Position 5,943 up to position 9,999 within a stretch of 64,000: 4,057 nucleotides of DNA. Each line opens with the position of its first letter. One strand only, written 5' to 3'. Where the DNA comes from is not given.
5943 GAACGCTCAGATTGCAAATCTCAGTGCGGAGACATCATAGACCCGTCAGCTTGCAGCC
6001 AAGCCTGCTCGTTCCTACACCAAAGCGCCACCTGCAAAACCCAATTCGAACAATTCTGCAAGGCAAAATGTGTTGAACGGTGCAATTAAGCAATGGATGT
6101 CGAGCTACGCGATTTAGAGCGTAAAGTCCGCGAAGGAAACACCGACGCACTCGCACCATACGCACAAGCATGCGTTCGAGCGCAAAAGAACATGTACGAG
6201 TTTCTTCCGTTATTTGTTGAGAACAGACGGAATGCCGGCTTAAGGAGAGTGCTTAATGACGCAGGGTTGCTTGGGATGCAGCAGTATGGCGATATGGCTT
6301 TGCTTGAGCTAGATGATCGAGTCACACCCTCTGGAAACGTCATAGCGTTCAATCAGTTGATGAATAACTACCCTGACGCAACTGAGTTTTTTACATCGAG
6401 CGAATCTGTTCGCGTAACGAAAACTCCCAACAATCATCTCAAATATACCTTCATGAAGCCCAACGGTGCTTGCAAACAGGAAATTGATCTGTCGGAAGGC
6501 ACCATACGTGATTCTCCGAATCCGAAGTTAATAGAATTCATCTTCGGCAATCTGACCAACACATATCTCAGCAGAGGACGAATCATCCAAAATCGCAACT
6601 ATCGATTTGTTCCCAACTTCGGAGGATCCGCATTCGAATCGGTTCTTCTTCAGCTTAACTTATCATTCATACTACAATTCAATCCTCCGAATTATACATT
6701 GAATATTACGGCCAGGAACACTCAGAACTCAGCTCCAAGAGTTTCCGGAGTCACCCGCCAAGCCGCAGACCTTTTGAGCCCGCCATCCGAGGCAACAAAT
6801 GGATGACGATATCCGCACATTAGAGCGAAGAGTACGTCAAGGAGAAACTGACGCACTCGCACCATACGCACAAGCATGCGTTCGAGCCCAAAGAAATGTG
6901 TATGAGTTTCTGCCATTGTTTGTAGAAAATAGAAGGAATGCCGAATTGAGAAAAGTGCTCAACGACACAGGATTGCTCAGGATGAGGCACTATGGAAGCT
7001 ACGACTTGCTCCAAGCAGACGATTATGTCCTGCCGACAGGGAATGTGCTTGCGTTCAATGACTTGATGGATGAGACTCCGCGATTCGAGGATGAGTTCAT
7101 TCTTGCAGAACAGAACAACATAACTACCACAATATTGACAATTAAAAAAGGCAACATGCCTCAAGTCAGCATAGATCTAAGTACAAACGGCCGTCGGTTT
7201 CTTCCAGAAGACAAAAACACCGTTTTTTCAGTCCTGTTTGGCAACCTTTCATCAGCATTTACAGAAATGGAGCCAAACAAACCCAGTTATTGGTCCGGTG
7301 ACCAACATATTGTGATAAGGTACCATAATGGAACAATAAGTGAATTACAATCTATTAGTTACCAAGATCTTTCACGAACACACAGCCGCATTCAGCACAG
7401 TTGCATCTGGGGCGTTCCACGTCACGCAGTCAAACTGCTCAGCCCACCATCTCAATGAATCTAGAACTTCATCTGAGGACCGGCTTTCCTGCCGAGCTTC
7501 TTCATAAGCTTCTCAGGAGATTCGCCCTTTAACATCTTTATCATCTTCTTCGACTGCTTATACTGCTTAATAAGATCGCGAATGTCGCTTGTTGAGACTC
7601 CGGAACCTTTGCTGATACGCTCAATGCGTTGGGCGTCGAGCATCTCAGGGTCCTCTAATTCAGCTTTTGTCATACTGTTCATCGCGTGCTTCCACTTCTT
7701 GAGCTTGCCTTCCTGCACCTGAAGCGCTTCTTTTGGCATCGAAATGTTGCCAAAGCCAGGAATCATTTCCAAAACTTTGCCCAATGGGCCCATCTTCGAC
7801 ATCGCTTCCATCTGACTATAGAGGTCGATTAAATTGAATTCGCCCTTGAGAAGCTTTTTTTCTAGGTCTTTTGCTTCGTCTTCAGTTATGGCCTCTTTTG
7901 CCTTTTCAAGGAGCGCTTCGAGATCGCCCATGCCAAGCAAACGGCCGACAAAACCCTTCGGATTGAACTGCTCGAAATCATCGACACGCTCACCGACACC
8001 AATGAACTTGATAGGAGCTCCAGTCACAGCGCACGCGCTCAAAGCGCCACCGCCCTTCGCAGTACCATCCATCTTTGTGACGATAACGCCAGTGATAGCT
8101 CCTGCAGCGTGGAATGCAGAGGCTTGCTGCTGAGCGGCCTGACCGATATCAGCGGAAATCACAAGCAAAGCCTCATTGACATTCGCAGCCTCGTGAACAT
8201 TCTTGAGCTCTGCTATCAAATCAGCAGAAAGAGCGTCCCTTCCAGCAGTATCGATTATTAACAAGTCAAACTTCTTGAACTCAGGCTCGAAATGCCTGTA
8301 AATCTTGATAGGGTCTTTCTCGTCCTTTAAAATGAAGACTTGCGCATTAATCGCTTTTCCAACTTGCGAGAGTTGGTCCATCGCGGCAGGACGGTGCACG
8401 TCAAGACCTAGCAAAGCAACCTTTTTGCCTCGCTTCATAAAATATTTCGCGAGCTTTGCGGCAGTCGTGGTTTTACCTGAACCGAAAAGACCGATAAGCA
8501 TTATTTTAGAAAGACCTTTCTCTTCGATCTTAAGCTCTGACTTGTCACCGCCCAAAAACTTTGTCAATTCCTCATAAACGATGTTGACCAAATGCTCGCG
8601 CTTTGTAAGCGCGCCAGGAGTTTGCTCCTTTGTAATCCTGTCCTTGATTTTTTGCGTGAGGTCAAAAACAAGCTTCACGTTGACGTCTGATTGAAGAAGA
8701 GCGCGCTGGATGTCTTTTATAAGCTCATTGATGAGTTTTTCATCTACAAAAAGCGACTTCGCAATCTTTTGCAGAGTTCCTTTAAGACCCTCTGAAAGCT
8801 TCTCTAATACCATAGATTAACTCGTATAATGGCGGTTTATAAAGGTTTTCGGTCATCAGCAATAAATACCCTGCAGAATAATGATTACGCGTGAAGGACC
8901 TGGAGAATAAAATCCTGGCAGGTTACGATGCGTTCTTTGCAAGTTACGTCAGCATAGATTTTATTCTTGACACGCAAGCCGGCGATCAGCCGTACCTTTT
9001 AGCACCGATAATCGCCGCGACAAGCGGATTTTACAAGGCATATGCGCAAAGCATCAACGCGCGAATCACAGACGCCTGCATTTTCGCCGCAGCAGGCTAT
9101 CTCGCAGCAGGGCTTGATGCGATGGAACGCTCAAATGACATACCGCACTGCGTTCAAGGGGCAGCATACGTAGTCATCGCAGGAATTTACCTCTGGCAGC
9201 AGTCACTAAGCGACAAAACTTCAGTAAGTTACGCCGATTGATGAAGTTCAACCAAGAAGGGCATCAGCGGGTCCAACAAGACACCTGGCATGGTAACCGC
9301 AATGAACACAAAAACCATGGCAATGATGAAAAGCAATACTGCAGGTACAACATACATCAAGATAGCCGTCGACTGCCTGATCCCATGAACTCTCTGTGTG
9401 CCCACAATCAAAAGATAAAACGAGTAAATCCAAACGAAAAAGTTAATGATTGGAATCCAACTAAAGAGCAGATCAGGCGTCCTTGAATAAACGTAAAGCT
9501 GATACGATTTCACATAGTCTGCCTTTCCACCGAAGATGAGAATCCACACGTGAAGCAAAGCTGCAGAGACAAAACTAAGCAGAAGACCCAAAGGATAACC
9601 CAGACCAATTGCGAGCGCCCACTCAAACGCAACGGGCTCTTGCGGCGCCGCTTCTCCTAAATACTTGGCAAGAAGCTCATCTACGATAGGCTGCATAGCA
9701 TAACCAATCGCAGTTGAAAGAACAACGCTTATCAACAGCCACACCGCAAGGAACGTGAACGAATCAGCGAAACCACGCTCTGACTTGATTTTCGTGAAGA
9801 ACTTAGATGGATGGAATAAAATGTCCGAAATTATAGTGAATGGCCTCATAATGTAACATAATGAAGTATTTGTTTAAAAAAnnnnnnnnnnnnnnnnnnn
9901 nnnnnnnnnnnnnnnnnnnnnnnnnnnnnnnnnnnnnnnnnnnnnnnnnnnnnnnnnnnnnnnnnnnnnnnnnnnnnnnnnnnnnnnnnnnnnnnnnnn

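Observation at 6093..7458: Tandem pair of unrecognised paralogs: conserved N-domain, hypervariable body, conserved LLSPPS C-terminal tail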

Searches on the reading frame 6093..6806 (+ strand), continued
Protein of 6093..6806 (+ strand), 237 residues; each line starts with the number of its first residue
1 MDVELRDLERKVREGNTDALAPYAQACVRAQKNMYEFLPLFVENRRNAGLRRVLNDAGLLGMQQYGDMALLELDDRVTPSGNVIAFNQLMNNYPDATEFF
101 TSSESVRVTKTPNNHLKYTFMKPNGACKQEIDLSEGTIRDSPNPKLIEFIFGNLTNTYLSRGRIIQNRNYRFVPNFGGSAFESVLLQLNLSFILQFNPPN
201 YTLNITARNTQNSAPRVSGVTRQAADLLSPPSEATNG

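Call 79: find_encoding_contigs(protein=window:6093-6806:+, flank=4000, max_places=10)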
Protein window:6093-6806:+ (237 aa): 17 contigs read that carry it; 9 places shown.
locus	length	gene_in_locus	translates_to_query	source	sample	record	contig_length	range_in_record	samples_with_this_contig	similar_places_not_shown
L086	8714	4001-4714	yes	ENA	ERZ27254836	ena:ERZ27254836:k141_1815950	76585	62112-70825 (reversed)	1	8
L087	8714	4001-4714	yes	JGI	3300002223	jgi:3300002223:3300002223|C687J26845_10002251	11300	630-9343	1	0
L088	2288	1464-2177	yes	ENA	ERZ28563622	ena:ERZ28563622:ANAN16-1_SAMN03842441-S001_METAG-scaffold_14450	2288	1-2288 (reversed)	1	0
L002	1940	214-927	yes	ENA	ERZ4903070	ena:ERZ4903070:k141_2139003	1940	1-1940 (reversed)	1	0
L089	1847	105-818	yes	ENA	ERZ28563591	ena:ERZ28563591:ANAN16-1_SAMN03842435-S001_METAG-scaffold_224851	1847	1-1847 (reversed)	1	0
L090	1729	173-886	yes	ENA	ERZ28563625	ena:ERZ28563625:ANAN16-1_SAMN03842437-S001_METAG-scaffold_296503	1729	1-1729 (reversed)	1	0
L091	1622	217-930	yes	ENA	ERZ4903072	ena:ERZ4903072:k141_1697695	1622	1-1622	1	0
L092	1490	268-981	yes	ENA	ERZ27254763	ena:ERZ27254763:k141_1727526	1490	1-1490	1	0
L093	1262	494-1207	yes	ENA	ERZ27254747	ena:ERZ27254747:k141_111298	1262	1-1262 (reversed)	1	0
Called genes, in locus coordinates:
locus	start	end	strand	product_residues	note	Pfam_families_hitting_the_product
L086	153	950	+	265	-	PF01902:Diphthami_syn_2_N, PF28410:Diphthami_syn_2_C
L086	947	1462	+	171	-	PF00117:GATase, PF01174:SNO (faint)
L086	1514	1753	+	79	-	-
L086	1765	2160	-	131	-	-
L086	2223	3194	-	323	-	PF10343:Q_salvage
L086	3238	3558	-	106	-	PF02805:Ada_Zn_binding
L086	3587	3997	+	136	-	-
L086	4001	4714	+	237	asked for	-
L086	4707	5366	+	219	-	-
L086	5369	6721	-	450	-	PF02881:SRP54_N, PF00009:GTP_EFTU (weak), PF00448:SRP54, PF01656:CbiA, PF02978:SRP_SPB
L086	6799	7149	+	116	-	-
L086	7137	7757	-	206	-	PF04893:Yip1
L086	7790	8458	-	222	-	-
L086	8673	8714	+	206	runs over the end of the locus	-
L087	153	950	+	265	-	PF01902:Diphthami_syn_2_N, PF28410:Diphthami_syn_2_C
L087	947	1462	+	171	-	PF00117:GATase, PF01174:SNO (faint)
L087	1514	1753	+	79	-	-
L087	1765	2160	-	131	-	-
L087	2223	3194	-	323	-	PF10343:Q_salvage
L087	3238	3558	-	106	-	PF02805:Ada_Zn_binding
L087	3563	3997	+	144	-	-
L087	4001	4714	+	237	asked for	-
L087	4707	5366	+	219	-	-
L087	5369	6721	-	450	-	PF02881:SRP54_N, PF00009:GTP_EFTU (weak), PF00448:SRP54, PF01656:CbiA, PF02978:SRP_SPB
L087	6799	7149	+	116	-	-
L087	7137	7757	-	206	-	PF04893:Yip1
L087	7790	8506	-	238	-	-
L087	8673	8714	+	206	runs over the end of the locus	-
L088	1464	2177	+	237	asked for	-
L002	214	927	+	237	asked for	-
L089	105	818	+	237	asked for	-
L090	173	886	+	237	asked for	-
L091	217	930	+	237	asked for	-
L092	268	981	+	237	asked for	-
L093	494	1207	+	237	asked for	-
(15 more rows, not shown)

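Call 87: search_solved_structures(query=P0005, max_evalue=10)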
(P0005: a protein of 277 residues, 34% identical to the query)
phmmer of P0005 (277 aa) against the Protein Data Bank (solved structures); distinct sequences matched with E-value up to 10: 3.
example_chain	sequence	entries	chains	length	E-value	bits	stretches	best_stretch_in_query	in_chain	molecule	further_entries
1ht9_A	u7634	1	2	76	0.52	12.8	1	177-236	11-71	CALBINDIN D9K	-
1boc_A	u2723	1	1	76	0.93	12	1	174-236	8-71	CALBINDIN D9K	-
1cdn_A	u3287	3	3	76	1.4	11.4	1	176-236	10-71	CALBINDIN D9K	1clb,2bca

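Call 88: search_solved_structures(query=P0002, max_evalue=10)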
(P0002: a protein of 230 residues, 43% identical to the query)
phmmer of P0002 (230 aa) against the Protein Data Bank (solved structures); distinct sequences matched with E-value up to 10: 1.
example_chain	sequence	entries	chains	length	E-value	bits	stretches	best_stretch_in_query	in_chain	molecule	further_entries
3r9u_A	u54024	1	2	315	1.8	11.2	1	125-162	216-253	Thioredoxin reductase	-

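Call 90: find_encoding_contigs(protein=window:6093-6806:+, flank=10000, max_places=1)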
Protein window:6093-6806:+ (237 aa): 16 contigs read that carry it; 1 place shown.
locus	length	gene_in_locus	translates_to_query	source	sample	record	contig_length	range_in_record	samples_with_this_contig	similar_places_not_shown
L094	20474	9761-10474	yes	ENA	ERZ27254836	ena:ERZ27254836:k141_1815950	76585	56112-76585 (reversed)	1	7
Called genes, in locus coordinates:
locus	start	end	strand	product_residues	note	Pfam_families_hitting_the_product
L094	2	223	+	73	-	?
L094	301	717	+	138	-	-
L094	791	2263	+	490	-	PF01336:tRNA_anti-codon, PF00152:tRNA-synt_2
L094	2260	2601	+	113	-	PF13650:Asp_protease_2, PF13975:gag-asp_proteas, PF05618:RimB-like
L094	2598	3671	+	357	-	PF02655:ATP-grasp_3 (weak), PF02955:GSH-S_ATP, PF08443:RimK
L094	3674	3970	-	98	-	-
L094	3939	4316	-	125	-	-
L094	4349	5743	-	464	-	-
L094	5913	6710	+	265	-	PF01902:Diphthami_syn_2_N, PF28410:Diphthami_syn_2_C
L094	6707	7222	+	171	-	PF00117:GATase, PF01174:SNO (faint)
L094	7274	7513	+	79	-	-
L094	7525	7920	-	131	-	-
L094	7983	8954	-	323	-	PF10343:Q_salvage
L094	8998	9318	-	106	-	PF02805:Ada_Zn_binding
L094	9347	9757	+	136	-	-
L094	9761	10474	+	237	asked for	-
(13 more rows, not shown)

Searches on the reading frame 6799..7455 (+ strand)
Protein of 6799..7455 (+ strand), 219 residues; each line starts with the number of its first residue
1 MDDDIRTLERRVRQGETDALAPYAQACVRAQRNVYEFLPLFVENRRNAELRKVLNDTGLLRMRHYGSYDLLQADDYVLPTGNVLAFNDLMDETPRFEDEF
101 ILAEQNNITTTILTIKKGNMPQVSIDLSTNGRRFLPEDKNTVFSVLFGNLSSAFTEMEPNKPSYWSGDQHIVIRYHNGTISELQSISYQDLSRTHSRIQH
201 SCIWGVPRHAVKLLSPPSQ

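Call 6: search_protein_families(library=pfam, proteins=[window:6799-7455:+], max_evalue=1)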
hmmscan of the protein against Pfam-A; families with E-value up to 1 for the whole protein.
window:6799-7455:+ (219 aa): 1 family
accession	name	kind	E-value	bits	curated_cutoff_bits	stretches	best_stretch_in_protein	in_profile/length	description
PF22710.1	SNaCT1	-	0.084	13.2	27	1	127-199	74-148/184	Short NACHT-associated C-Terminal domain, family 1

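Call 7: search_protein_families(library=ncbifam, proteins=[window:6799-7455:+], max_evalue=1)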
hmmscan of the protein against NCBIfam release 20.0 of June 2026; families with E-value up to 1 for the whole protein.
window:6799-7455:+ (219 aa): 0 families

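Call 58: predict_structure(alignment_id=A5)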
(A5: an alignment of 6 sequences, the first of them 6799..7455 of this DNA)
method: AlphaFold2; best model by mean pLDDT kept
length: 219 residues; sequences in the alignment: 6
mean_pLDDT: 60.7   pTM: 0.64
mean pLDDT of the five models: 60.7, 42.7, 41.7, 36.6, 34.5
residues with pLDDT >= 90: 29; 70-90: 58; 50-70: 36; < 50: 96
segments of 3 or more residues with pLDDT < 50: 93-140, 155-171, 173-202
pLDDT, mean of each block of 10 residues (from residue 1): 85 92 92 89 89 88 60 69 73 44 32 35 30 37 61 48 38 46 47 42 67 73
secondary structure, 60 per line:
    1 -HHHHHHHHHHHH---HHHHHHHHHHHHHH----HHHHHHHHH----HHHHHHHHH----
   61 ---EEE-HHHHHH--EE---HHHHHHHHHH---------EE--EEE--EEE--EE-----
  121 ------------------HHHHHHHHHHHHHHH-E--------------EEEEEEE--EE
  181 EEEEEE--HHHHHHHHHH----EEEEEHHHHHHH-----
elements in order: H2-13 H17-30 H35-43 H48-56 E64-66 H68-73 H81-90 E104-106 E109-111 H139-153 E170-176 E179-186 H189-198 E203-207 H208-214

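Call 66: search_protein_families(library=padloc, proteins=[window:6799-7455:+], max_evalue=1)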
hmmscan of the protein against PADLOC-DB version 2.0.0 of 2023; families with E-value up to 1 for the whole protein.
window:6799-7455:+ (219 aa): 0 families

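Call 67: search_protein_families(library=phrogs, proteins=[window:6799-7455:+], max_evalue=1)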
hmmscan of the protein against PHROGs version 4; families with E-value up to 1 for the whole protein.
window:6799-7455:+ (219 aa): 0 families

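Call 89: search_solved_structures(query=window:6799-7455:+, max_evalue=10)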
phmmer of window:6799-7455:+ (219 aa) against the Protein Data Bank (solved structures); distinct sequences matched with E-value up to 10: 1.
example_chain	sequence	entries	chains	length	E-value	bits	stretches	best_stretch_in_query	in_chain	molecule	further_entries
9ioa_A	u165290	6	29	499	0.94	12.4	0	121-174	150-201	RNA-dependent DNA polymerase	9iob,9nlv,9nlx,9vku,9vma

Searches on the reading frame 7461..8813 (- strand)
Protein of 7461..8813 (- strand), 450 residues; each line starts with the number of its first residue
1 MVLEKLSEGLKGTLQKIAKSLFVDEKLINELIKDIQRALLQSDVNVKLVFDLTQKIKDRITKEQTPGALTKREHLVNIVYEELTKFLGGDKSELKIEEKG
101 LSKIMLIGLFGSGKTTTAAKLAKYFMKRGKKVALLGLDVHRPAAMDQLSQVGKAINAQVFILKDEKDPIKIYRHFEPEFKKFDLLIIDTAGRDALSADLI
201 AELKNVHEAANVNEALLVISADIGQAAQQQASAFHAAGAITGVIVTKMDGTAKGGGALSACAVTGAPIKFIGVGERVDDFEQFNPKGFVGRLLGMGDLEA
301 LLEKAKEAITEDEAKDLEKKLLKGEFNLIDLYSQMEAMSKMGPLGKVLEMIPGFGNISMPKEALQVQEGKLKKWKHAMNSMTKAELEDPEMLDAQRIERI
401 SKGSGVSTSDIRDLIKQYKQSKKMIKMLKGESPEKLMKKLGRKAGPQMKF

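Call 28: find_related_loci(query=window:7461-8813:-, collection=genome_contigs, flank=6000)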
Query window:7461-8813:- (450 aa) in genome_contigs; peptide patterns used: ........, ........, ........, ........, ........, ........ (x = any residue, [..] = any of these).
477 stretches matched a pattern; 243 encode a relative of the query (tblastn E <= 1e-3); the best 80 are kept; 80 distinct loci.
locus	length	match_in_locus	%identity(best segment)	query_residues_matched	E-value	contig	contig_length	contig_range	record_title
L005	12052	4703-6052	88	1-450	0e+0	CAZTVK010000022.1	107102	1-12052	MAG TPA_asm: uncultured Methanosarcinales archaeon isolate binchicken_co165_273 genome assembly, contig: k141_1580697, w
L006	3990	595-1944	87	1-450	0e+0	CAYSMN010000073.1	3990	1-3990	MAG TPA_asm: uncultured Methanosarcinales archaeon isolate SRP119689_co1_35 genome assembly, contig: NODE_39482_length_3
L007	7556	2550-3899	87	1-450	0e+0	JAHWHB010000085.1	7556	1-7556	MAG: Candidatus Woesearchaeota archaeon isolate FT1_394 k127_71479047, whole genome shotgun sequence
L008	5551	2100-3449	87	1-450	0e+0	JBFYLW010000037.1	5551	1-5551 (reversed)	MAG: Nanoarchaeota archaeon isolate PPR_0046 k121_1112986, whole genome shotgun sequence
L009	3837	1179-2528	87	1-450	0e+0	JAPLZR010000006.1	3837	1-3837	MAG: Candidatus Woesearchaeota archaeon isolate LacPavin_0920_SED4_MAG_42_9 LacPavin_0920_SED4_scaffold_2692888, whole g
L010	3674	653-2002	86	1-450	0e+0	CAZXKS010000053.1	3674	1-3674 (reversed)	MAG TPA_asm: uncultured Methanosarcinales archaeon isolate SRP119689_co1_299 genome assembly, contig: NODE_44609_length_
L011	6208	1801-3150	87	1-450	0e+0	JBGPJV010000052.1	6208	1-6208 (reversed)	MAG: Candidatus Nanoarchaeia archaeon isolate OBJ_0618_7090110_300 k141_699765_length_6208_cov_9.9514, whole genome shot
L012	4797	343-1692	86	1-450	0e+0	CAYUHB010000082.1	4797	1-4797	MAG TPA_asm: uncultured Methanosarcinales archaeon isolate binchicken_co119_486 genome assembly, contig: NODE_29113_leng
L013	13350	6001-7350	86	1-450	0e+0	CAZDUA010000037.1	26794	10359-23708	MAG TPA_asm: uncultured Methanosarcinales archaeon isolate binchicken_co165_291 genome assembly, contig: k141_44761, who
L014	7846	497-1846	86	1-450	0e+0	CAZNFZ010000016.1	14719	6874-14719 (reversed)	MAG TPA_asm: uncultured Methanosarcinales archaeon isolate binchicken_co165_133 genome assembly, contig: k141_2633308, w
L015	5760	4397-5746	88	1-450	0e+0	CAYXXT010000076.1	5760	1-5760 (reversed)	MAG TPA_asm: uncultured Methanosarcinales archaeon isolate SRP178908_co2_264 genome assembly, contig: NODE_10689_length_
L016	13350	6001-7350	86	1-450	0e+0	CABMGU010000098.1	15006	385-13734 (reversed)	uncultured archaeon isolate LFW-252_3 genome assembly, contig: LFW2523_98, whole genome shotgun sequence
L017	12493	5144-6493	83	1-450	0e+0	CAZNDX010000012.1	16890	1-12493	MAG TPA_asm: uncultured Methanosarcinales archaeon isolate binchicken_co130_36 genome assembly, contig: NODE_3009_length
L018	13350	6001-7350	86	1-450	0e+0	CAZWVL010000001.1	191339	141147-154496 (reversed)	MAG TPA_asm: uncultured Methanosarcinales archaeon isolate SRP119689_co1_4 genome assembly, contig: NODE_35_length_19133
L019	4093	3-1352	85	1-450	0e+0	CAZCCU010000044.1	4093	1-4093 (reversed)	MAG TPA_asm: uncultured Methanosarcinales archaeon isolate SRP119689_co1_339 genome assembly, contig: NODE_38075_length_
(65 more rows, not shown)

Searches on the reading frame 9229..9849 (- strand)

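Call 54: search_protein_families(library=pfam, proteins=[window:9229-9849:-], max_evalue=0.001)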
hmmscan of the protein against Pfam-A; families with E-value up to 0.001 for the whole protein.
window:9229-9849:- (206 aa): 1 family
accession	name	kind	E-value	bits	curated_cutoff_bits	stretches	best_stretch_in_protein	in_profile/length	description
PF04893.22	Yip1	-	1.5e-17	64.5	28.6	1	9-180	2-172/173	Yip1 domain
